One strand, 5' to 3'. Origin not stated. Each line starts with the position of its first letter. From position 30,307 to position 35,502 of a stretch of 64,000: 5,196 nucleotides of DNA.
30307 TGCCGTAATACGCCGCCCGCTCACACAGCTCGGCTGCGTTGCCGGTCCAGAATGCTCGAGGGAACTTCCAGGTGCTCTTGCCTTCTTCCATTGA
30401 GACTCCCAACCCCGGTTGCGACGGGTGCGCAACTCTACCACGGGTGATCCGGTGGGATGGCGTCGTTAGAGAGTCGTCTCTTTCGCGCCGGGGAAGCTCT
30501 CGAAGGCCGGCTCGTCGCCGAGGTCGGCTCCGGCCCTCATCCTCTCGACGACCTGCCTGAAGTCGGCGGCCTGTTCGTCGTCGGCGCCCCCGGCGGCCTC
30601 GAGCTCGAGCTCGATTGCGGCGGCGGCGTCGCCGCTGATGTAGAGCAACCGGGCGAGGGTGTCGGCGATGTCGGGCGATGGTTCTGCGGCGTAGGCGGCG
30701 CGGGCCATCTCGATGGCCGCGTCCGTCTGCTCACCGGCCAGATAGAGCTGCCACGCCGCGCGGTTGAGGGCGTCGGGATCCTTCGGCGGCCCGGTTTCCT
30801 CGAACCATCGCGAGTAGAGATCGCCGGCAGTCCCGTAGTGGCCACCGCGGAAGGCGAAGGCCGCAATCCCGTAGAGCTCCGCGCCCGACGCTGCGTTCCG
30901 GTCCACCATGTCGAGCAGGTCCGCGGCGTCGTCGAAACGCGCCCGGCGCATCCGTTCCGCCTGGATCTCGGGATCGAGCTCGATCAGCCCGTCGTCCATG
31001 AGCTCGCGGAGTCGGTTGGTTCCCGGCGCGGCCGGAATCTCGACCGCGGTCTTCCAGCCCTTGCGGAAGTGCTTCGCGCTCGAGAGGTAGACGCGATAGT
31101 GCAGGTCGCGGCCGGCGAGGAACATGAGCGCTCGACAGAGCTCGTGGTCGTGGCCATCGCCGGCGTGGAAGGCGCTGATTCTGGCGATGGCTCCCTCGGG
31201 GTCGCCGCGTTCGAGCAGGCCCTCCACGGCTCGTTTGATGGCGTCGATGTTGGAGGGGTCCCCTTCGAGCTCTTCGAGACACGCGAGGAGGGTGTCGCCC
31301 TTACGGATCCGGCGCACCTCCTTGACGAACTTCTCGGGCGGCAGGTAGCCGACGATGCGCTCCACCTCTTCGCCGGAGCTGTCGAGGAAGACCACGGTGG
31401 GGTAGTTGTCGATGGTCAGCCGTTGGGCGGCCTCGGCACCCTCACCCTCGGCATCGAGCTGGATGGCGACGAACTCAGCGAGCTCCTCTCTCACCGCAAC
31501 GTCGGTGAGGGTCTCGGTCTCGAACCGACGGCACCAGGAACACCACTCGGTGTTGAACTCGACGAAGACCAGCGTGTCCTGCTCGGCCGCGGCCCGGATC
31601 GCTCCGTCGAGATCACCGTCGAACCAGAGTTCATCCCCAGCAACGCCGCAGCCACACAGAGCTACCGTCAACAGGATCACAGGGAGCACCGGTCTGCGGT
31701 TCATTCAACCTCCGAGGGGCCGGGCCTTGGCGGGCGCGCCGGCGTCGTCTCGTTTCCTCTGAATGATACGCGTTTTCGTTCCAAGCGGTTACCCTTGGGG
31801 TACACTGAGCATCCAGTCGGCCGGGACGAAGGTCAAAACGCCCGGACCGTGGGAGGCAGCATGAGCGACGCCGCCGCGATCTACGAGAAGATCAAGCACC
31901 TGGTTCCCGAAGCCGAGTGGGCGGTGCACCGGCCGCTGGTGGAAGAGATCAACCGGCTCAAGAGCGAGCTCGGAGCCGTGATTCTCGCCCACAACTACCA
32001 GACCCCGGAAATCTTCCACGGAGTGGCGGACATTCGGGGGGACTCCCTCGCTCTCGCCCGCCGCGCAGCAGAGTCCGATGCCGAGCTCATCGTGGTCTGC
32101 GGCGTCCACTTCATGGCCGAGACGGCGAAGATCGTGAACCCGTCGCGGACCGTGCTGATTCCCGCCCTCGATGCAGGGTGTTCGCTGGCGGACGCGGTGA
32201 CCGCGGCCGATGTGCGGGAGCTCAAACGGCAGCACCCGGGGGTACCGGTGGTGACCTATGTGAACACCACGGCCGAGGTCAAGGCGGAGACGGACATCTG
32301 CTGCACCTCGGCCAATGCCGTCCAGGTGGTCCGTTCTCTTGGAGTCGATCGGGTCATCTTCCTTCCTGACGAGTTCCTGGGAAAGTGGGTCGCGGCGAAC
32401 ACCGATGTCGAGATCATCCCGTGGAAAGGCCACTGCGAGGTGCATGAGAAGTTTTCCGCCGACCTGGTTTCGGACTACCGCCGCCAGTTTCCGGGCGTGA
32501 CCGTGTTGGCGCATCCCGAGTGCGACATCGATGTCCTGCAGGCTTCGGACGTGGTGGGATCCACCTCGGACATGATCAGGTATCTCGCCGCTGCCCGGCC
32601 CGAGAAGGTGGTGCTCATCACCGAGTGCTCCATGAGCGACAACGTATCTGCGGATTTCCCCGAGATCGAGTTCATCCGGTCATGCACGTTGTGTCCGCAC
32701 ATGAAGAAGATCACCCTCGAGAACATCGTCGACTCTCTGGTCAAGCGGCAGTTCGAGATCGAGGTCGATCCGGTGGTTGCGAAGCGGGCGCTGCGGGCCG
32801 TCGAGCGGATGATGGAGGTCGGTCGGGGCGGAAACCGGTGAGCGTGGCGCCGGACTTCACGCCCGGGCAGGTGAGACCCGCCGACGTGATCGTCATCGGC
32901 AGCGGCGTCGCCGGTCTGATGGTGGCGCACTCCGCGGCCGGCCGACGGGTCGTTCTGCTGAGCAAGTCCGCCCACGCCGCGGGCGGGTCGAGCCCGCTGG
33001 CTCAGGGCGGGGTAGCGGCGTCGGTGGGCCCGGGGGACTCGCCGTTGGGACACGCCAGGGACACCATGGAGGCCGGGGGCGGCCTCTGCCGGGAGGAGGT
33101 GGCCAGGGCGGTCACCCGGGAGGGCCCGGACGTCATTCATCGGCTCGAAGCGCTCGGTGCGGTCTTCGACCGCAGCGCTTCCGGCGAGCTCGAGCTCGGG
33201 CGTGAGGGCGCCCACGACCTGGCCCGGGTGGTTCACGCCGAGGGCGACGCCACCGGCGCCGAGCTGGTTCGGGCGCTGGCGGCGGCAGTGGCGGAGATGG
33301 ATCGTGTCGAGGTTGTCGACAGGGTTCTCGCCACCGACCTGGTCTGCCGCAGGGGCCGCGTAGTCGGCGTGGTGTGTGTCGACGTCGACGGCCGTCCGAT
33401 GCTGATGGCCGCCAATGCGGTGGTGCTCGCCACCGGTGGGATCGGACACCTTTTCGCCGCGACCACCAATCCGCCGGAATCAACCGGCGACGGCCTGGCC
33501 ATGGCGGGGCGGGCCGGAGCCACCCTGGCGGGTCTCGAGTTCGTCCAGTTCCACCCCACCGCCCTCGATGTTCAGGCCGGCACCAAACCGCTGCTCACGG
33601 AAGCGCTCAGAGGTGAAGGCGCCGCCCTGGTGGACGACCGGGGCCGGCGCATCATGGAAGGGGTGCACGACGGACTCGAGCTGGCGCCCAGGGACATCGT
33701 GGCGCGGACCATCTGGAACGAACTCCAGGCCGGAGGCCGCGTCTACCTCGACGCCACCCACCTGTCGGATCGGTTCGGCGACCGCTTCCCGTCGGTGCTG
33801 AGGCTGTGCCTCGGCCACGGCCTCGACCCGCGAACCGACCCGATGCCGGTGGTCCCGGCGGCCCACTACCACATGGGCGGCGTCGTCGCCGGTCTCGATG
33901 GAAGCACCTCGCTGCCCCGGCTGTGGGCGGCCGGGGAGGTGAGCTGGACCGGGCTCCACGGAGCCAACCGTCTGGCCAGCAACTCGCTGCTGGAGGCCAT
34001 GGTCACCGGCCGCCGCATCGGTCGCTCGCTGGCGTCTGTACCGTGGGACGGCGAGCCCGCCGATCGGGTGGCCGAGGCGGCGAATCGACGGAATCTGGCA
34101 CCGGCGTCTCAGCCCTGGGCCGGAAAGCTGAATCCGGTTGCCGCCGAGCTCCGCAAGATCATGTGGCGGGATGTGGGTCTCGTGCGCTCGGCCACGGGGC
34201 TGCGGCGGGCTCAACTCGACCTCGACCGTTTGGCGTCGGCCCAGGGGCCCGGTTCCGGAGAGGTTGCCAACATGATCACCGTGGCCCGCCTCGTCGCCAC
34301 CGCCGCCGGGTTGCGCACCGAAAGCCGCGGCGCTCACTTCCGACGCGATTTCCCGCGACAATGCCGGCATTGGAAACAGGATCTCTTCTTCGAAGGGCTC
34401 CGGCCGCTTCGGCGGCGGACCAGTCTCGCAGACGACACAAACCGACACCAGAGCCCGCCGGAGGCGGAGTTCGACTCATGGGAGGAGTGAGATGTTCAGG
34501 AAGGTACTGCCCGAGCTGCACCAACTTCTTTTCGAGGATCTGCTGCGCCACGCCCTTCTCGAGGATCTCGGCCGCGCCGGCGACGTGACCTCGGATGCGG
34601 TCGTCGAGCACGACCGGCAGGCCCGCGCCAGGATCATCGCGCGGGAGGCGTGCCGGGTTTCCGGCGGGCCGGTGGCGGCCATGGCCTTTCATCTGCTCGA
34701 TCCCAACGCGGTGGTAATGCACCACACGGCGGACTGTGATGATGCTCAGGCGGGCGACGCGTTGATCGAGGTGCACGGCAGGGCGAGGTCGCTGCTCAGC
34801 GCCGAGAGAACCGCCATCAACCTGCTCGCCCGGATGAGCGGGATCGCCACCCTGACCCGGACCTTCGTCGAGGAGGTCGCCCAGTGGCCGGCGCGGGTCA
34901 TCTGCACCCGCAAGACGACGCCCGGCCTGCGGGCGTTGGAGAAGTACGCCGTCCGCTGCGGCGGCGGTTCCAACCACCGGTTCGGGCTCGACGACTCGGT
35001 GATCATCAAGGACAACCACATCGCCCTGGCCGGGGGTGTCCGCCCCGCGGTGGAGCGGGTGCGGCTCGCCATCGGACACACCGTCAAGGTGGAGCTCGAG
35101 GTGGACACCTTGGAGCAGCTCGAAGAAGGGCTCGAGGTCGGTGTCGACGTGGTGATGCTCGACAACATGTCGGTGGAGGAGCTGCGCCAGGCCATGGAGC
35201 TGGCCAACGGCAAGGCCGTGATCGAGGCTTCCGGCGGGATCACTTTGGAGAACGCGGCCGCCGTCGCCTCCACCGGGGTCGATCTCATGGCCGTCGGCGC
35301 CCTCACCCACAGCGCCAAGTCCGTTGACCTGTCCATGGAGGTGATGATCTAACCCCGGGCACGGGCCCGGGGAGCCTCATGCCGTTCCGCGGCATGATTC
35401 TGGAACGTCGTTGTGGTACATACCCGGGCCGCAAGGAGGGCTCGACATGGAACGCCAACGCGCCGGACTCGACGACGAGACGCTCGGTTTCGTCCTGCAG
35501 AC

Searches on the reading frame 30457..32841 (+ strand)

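Call 73: search_protein_families(library=pfam, proteins=[window:30457-32841:+], max_evalue=0.0001)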
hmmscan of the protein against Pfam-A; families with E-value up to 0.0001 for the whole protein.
window:30457-32841:+ (794 aa): 1 family
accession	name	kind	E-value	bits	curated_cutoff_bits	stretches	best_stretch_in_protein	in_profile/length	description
PF02445.21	NadA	-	2.1e-111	372.2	27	1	496-787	1-295/295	Quinolinate synthetase A protein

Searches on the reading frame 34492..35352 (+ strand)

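Call 73: search_protein_families(library=pfam, proteins=[window:34492-35352:+], max_evalue=0.0001)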
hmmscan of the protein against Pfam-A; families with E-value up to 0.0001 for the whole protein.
window:34492-35352:+ (286 aa): 2 families
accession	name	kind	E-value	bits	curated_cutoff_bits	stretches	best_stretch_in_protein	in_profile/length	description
PF01729.25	QRPTase_C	-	1.2e-63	214.3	23.1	1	118-283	1-169/169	Quinolinate phosphoribosyl transferase, C-terminal domain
PF02749.22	QRPTase_N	-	1.8e-16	60.6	27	1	31-116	1-82/82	Quinolinate phosphoribosyl transferase, N-terminal domain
